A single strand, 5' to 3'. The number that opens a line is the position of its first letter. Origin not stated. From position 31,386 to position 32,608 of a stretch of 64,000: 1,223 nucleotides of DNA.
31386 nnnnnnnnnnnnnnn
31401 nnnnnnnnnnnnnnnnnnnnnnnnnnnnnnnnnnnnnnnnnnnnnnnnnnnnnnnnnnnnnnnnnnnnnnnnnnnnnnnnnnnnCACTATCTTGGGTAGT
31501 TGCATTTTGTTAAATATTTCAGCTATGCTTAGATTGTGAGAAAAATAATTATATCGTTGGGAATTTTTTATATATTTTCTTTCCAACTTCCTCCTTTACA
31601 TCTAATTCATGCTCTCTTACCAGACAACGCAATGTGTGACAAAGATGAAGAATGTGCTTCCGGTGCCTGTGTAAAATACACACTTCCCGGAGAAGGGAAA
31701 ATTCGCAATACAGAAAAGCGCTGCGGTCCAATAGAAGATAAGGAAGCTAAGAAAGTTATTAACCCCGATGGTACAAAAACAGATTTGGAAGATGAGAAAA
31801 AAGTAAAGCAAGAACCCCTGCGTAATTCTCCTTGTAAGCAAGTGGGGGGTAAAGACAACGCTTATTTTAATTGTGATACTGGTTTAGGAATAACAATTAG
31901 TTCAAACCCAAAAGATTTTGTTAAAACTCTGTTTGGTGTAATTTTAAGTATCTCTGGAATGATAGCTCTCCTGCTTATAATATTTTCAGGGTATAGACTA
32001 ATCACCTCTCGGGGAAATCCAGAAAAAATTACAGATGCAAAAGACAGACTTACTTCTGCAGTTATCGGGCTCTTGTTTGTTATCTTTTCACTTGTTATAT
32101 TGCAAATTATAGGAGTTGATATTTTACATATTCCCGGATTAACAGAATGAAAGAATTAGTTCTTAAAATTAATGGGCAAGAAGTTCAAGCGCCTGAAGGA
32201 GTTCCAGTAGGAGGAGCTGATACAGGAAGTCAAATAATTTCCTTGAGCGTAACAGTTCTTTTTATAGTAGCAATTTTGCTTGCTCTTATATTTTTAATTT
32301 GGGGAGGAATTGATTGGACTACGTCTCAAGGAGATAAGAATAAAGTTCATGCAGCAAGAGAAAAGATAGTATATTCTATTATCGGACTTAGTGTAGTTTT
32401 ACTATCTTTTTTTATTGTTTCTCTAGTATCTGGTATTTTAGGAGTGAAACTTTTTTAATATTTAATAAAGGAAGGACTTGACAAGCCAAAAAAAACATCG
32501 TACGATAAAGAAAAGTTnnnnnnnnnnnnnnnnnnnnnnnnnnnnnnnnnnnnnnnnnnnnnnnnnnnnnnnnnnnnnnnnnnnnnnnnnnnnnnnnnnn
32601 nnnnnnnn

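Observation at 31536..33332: Array of four pilin-like paralogs sharing a 'GG-x-W-x-x-SQGDK-x-KV-x-A-R' inter-helix motif; fourth copy start-less with a G6 tract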

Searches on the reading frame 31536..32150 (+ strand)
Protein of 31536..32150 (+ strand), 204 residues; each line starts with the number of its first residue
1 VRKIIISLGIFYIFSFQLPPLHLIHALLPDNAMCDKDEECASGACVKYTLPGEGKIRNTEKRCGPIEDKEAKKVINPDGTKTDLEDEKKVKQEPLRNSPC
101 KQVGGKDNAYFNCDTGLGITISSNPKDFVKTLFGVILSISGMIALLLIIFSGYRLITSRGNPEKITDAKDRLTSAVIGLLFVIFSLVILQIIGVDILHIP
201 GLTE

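Call 4: search_protein_families(library=pfam, proteins=[window:31536-32150:+], max_evalue=0.1)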
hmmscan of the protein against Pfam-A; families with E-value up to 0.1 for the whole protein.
window:31536-32150:+ (204 aa): 2 families
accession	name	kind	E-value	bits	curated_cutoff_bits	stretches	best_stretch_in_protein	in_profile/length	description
PF18895.5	T4SS_pilin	-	3e-11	43.7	26.6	1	128-192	8-71/71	Type IV secretion system pilin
PF03023.19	MurJ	-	0.042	12.9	27.4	1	125-199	52-123/451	Lipid II flippase MurJ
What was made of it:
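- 31536..32150 (+): c1: pilin with a signal-peptide-like N-terminus, a Cys-rich N-terminal extension (about residues 27-98), a conserved P-C...C-DTGLG module, and the two-helix pilin hairpin (125-191). PF18895, 43.7 bits (call 4).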

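Call 9: search_protein_families(library=ncbifam, proteins=[window:31536-32150:+], max_evalue=0.01)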
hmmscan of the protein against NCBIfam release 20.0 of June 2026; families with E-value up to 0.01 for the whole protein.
window:31536-32150:+ (204 aa): 2 families
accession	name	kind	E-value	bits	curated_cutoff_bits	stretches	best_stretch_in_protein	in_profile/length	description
NF045849.1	ICE_MMCAP2_0565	equivalog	6.7e-09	35.3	40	1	123-192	7-76/80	Mbov_0395 family pilin-like conjugal transfer protein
NF045848.1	MMCAP2_0566_fam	domain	0.00064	19.1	90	1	127-192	52-119/322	MMCAP2_0566 family conjugal transfer protein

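Call 32: find_homologous_proteins(query=window:31536-32147:+, max_evalue=0.001)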
Query window:31536-32147:+ (204 aa): 79 proteins with E <= 0.001 among 407 candidates.
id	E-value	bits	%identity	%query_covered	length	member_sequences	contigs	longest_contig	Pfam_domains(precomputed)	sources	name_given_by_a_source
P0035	6.7e-131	452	100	100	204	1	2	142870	PF18895.6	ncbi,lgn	ncbi:MAG: pilin [Candidatus Levyibacteriota bacterium]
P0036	2.8e-65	238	60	98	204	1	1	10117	PF18895.6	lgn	-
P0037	8.1e-51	191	81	57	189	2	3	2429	PF18895.6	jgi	-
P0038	6.3e-39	152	65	54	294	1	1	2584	PF18895.6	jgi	jgi:hypothetical protein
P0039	2.6e-38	150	69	51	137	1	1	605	PF18895.6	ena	-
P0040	1.5e-37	147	56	66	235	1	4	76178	PF18895.6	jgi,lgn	-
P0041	1.8e-35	141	60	61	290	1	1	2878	PF18895.6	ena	-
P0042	6.9e-35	139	66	50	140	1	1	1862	PF18895.6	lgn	-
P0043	2.5e-34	137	66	52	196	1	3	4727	PF18895.6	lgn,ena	-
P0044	2.7e-34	137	59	51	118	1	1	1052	PF18895.6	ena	-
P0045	4.6e-34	136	62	53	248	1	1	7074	PF18895.6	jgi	jgi:hypothetical protein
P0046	1.9e-33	134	61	53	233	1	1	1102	PF18895.6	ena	-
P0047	6.4e-33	132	62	51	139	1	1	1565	PF18895.6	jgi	jgi:hypothetical protein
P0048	1.5e-31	128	57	56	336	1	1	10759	PF18895.6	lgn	-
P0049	8.2e-31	125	56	61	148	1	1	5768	PF18895.6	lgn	-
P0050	3.4e-30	123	61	50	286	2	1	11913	PF18895.6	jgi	-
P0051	1.0e-29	122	67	45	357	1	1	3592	PF18895.6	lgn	-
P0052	4.2e-29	120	62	48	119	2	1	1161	PF18895.6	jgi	jgi:hypothetical protein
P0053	1.7e-28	118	63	48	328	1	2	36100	PF18895.6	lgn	-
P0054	3.1e-28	117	67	44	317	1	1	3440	PF18895.6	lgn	-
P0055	3.4e-28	117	57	51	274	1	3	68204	PF18895.6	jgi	jgi:hypothetical protein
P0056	7.0e-28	116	65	45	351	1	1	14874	PF18895.6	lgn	-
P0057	7.8e-28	116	61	46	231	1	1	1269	PF18895.6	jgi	jgi:hypothetical protein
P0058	8.1e-28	116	68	44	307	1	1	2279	PF18895.6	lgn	-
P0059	9.9e-28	115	63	45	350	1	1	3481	PF18895.6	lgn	-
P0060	5.4e-27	113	58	46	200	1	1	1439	PF18895.6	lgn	-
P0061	7.0e-27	113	42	85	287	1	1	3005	PF18895.6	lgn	-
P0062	1.4e-26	112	57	50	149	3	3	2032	PF18895.6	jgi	jgi:hypothetical protein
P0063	2.2e-26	111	64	44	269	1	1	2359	PF18895.6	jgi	jgi:hypothetical protein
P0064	2.3e-26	111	38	92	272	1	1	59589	PF18895.6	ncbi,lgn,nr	ncbi:pilin [Patescibacteria group bacterium]|nr:pilin [Patescibacteria group bacterium]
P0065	2.7e-26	111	41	75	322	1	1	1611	PF18895.6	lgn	-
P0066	2.8e-26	111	63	47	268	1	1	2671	PF18895.6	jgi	jgi:hypothetical protein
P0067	3.0e-26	111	58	45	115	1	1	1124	PF18895.6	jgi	jgi:hypothetical protein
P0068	3.2e-26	110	58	50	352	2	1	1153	PF18895.6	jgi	jgi:hypothetical protein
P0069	4.0e-26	110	67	44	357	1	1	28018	PF18895.6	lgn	-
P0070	6.3e-26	109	54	49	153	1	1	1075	PF18895.6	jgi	jgi:hypothetical protein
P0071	1.8e-25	108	60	45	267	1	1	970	PF18895.6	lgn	-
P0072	2.5e-25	108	54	53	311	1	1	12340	PF18895.6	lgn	-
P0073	2.7e-25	107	63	45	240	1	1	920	PF18895.6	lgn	-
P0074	4.4e-25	107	41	83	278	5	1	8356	PF18895.6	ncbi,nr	ncbi:MAG: pilin [Patescibacteria group bacterium]|nr:pilin [Patescibacteria group bacterium]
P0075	8.4e-25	106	59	45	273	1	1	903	PF18895.6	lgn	-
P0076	1.6e-24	105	50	58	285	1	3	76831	PF18895.6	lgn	-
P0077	6.8e-24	103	57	47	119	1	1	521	PF18895.6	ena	-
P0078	7.2e-24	103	62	45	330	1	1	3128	PF18895.6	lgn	-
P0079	8.7e-24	103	42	75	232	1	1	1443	PF18895.6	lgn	-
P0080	8.7e-24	103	56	45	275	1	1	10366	PF18895.6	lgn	-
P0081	9.5e-24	102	52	52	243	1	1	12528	PF18895.6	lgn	-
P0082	1.1e-23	102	45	65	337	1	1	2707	PF18895.6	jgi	-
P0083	1.5e-23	102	58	45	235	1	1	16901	PF18895.6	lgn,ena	-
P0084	2.4e-23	101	61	47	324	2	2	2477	PF18895.6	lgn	-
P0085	5.0e-23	100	51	56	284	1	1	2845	PF18895.6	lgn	-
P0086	1.0e-22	99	47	62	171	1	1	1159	PF18895.6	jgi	jgi:hypothetical protein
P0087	2.3e-21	95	46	59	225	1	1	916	PF18895.6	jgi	jgi:hypothetical protein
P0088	1.0e-20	92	36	98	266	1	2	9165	PF18895.6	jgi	-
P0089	1.2e-20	92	45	62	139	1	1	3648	PF18895.6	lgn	-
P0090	1.2e-20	92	51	51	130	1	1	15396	PF18895.6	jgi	-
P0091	1.2e-20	92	61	43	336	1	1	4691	PF18895.6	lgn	-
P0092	2.7e-19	88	55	40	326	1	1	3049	PF18895.6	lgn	-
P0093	8.2e-19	86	51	40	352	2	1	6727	PF18895.6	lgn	-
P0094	4.1e-18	84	52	40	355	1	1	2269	PF18895.6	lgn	-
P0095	2.3e-17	82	41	61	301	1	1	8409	PF18895.6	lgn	-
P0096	6.7e-17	80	41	59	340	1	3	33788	PF18895.6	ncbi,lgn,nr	ncbi:hypothetical protein HYU95_03605 [Candidatus Daviesbacteria bacterium]|nr:hypothetical protein 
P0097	7.0e-17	80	45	45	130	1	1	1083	PF18895.6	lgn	-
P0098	3.0e-16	78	50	40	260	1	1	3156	PF18895.6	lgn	-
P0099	5.6e-16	77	55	39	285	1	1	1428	PF18895.6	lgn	-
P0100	2.2e-15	75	42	50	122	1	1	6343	PF18895.6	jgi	-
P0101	4.7e-15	74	48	27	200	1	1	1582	PF18895.6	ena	-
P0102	5.0e-15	74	51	40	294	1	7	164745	PF18895.6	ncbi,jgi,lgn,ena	jgi:hypothetical protein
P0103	2.8e-14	71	34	90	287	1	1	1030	PF18895.6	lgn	-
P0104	3.0e-14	71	46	47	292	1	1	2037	PF18895.6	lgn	-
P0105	5.6e-14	70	51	43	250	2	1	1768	PF18895.6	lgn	-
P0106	9.6e-14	70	38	59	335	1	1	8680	PF18895.6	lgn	-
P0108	2.1e-13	69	39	52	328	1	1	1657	PF18895.6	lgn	-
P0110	2.2e-12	65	34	68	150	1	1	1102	PF18895.6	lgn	-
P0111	2.7e-12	65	47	42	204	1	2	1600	PF18895.6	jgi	-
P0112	4.4e-8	51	41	47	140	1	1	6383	PF18895.6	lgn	-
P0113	1.7e-6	46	38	28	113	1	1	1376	PF18895.6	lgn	-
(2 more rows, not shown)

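Call 33: search_solved_structures(query=A3, max_evalue=10, show_alignments=2)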
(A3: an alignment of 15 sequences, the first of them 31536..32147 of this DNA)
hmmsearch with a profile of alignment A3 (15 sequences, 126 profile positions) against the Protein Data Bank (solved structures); distinct sequences matched with E-value up to 10: 12.
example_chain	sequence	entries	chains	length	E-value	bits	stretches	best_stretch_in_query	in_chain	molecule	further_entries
7zm5_A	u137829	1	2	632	0.2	14.8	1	37-80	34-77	Attachment glycoprotein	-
7e32_R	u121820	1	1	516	0.51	13.5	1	70-116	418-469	Soluble cytochrome b562,5-hydroxytryptamine receptor 1D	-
2f93_B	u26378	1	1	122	1.2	12.2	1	50-100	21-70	Sensory rhodopsin II transducer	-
5jjj_B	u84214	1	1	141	1.8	11.8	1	50-100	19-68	Sensory rhodopsin II transducer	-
4gyc_B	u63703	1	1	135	1.9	11.7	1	50-100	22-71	Sensory rhodopsin II transducer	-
5jjn_B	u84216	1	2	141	2.8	11.1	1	50-100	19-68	Sensory rhodopsin II transducer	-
2f95_B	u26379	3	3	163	3.5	10.8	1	50-100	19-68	Sensory rhodopsin II transducer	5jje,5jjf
4mt1_A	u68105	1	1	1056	3.8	10.7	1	46-105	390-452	Drug efflux protein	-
8deu_A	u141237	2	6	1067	3.8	10.7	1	46-105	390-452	Efflux pump membrane transporter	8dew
6vkt_A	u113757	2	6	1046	4.4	10.5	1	46-105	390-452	Efflux pump membrane transporter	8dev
6vks_A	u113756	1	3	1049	4.4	10.5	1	46-105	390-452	Efflux pump membrane transporter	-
7zcm_B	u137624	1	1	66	6.9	9.8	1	50-100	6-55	Sensory rhodopsin II transducer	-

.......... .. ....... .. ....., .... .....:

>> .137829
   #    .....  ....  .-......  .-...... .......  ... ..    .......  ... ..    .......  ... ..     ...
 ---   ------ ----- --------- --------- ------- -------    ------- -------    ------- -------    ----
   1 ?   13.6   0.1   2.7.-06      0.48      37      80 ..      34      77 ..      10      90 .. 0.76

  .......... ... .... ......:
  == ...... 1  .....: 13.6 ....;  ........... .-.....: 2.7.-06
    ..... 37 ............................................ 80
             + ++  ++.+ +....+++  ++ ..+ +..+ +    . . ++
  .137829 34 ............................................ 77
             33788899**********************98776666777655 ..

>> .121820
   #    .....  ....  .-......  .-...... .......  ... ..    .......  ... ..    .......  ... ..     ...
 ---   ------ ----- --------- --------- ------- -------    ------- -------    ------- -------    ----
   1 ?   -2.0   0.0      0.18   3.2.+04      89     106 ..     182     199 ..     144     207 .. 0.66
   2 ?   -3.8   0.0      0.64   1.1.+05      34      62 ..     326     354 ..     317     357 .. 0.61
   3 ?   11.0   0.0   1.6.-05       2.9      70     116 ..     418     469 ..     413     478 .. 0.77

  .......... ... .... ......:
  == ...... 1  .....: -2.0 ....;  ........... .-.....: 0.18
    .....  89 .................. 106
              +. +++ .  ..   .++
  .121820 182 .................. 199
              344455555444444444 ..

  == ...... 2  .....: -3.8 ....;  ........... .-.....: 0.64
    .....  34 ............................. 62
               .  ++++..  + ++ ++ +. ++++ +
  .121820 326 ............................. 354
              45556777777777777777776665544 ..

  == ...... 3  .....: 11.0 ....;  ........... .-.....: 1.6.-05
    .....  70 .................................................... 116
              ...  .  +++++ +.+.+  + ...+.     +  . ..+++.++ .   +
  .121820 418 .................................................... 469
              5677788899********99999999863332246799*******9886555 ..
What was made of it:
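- No solved structure is related by sequence (call 33), and no fold match is significant.
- Tried and rejected: A profile search of PDB sequences gave only noise, E >= 0.2 (call 33).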

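Call 34: find_encoding_contigs(protein=P0035, flank=4000, max_places=10)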
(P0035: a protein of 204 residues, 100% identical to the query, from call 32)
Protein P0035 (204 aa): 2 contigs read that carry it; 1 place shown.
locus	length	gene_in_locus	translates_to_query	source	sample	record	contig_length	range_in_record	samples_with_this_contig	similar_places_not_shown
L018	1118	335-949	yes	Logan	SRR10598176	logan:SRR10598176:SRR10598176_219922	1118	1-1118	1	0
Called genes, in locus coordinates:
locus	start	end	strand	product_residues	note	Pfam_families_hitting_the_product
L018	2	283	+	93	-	?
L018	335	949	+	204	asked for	PF18895:T4SS_pilin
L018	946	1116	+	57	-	?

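Call 55: predict_structure(alignment_id=A4)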
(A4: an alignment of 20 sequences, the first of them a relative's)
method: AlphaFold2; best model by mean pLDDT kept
length: 204 residues; sequences in the alignment: 20
mean_pLDDT: 75.9   pTM: 0.42
mean pLDDT of the five models: 75.9, 72.6, 69.7, 69.0, 68.3
residues with pLDDT >= 90: 5; 70-90: 142; 50-70: 45; < 50: 12
segments of 3 or more residues with pLDDT < 50: 21-24, 85-89
pLDDT, mean of each block of 10 residues (from residue 1): 79 71 61 85 83 74 76 57 51 67 86 86 85 84 85 82 86 86 84 62 49
secondary structure, 60 per line:
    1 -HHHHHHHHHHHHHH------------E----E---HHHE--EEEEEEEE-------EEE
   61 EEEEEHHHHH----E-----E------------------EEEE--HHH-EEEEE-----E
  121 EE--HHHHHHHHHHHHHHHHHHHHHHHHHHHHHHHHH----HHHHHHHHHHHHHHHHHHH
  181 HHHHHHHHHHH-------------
elements in order: H2-15 E43-50 E58-65 H66-70 E100-103 E110-114 E120-122 H125-157 H162-191
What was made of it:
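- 31536..32150 (+): AlphaFold model (call 55).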

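Call 57: fold_search(model_id=the predicted structure, library=pdb)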
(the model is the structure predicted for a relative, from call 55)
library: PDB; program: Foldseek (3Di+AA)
matches with E <= 10: 73; with E <= 0.001: 0
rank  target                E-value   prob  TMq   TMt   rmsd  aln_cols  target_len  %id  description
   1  1axh_MODEL_1_A        1.6e-01  0.98  0.14  0.70   3.9        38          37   32  ATRACOTOXIN-HVI FROM HADRONYCHE VERSUTA (AUSTRALIAN FUNNEL-WEB SPIDER, NMR, 20 STRUCTURES (released 1997-11-12)
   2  2m36_MODEL_1_A        2.0e+00  0.44  0.15  0.65   3.3        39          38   23  Solution structure of the insecticidal spider-venom peptide Aps III (released 2013-03-27)
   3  4jq5_E                2.6e+00  0.18  0.24  0.46   6.9        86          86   16  Crystal structure of the human Nup49CCS2+3* coiled-coil segment (released 2014-09-24)
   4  6ha7_B                2.8e+00  0.20  0.12  0.07   4.3        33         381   27  Crystal structure of the BiP NBD and MANF complex (released 2019-02-06)
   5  6ha7_A                2.9e+00  0.20  0.12  0.07   4.3        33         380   27  Crystal structure of the BiP NBD and MANF complex (released 2019-02-06)
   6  6cz1_B                3.1e+00  0.21  0.12  0.07   4.2        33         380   27  Crystal structure of ATPase domain of Human GRP78 bound to Ver155008 (released 2019-04-10)
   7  6kac_Z                3.3e+00  0.15  0.15  0.41   5.3        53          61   28  Cryo-EM structure of the C2S2-type PSII-LHCII supercomplex from Chlamydomonas reihardtii (released 2019-10-23)
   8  6zmd_A                3.8e+00  0.18  0.12  0.05   4.2        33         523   27  Crystal structure of HYPE covalently tethered to BiP bound to AMP-PNP (released 2021-04-14)
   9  3iuc_A                3.8e+00  0.06  0.12  0.07  17.2        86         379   17  Crystal structure of the human 70kDa heat shock protein 5 (BiP/GRP78) ATPase domain in complex with ADP (released 2009-09-22)
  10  7b7z_B                4.0e+00  0.18  0.12  0.05   4.2        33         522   27  DeAMPylation complex of monomeric FICD and AMPylated BiP (state 1) (released 2021-07-07)
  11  3iuc_C                4.0e+00  0.16  0.12  0.07   4.2        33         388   27  Crystal structure of the human 70kDa heat shock protein 5 (BiP/GRP78) ATPase domain in complex with ADP (released 2009-09-22)
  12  6h9u_A                4.3e+00  0.16  0.12  0.07   4.2        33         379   27  Crystal structure of the BiP NBD and MANF SAP complex (released 2019-02-06)
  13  5j73_C                4.3e+00  0.15  0.17  0.39   3.9        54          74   17  De novo design of protein homo-oligomers with modular hydrogen bond network-mediated specificity (released 2016-05-25)
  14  7agx_2K               4.3e+00  0.15  0.22  0.49   6.0        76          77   12  Apo-state type 3 secretion system export apparatus complex from Salmonella enterica typhimurium (released 2021-03-17)
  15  6eoc                  4.3e+00  0.15  0.12  0.05   4.3        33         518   27  Crystal structure of AMPylated GRP78 in apo form (Crystal form 2) (released 2017-11-01)
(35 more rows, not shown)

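Call 60: search_protein_families(library=phrogs, proteins=[window:31536-32150:+], max_evalue=0.01)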
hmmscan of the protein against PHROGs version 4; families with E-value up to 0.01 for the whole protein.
window:31536-32150:+ (204 aa): 0 families

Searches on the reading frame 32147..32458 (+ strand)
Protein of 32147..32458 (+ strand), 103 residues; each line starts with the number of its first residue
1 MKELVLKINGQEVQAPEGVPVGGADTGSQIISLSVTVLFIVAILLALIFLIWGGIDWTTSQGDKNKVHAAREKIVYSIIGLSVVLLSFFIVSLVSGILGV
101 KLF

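Call 4: search_protein_families(library=pfam, proteins=[window:32147-32458:+], max_evalue=0.1)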
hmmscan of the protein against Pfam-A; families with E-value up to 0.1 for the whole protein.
window:32147-32458:+ (103 aa): 6 families
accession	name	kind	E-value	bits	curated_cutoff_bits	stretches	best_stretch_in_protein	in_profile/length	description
PF18895.5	T4SS_pilin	-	1.7e-08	34.9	26.6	1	29-94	7-71/71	Type IV secretion system pilin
PF13268.11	DUF4059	-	0.0067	17.3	25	1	29-93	4-68/72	Protein of unknown function (DUF4059)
PF24003.1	DUF7319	-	0.01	15.7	27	1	10-95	100-169/205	Domain of unknown function (DUF7319)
PF04290.18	DctQ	-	0.021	15.2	28.3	1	36-92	66-124/132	Tripartite ATP-independent periplasmic transporters, DctQ component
PF09933.14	DUF2165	-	0.037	14.5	24.9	1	35-94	63-120/157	Predicted small integral membrane protein (DUF2165)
PF19297.4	QcrA_N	-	0.059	13.2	27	1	32-94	53-118/222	QcrA subunit N-terminal region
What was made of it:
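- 32147..32458 (+): c2: pilin without a signal peptide and without Cys. Its ATG overlaps the c1 stop codon (ATGA). PF18895, 34.9 bits (call 4).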

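Call 9: search_protein_families(library=ncbifam, proteins=[window:32147-32458:+], max_evalue=0.01)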
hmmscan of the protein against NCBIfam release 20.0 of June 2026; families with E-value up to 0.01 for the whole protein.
window:32147-32458:+ (103 aa): 2 families
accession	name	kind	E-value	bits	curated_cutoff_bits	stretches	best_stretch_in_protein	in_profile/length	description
NF045849.1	ICE_MMCAP2_0565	equivalog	2e-05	24.2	40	1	30-97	9-79/80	Mbov_0395 family pilin-like conjugal transfer protein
NF045848.1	MMCAP2_0566_fam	domain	0.00099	18.5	90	1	33-97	56-122/322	MMCAP2_0566 family conjugal transfer protein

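Call 36: find_encoding_contigs(protein=window:32147-32458:+, flank=4000, max_places=10)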
Protein window:32147-32458:+ (103 aa): no gene with exactly this product is on record in the collection.

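Call 60: search_protein_families(library=phrogs, proteins=[window:32147-32458:+], max_evalue=0.01)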
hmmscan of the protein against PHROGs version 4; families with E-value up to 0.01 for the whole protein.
window:32147-32458:+ (103 aa): 0 families
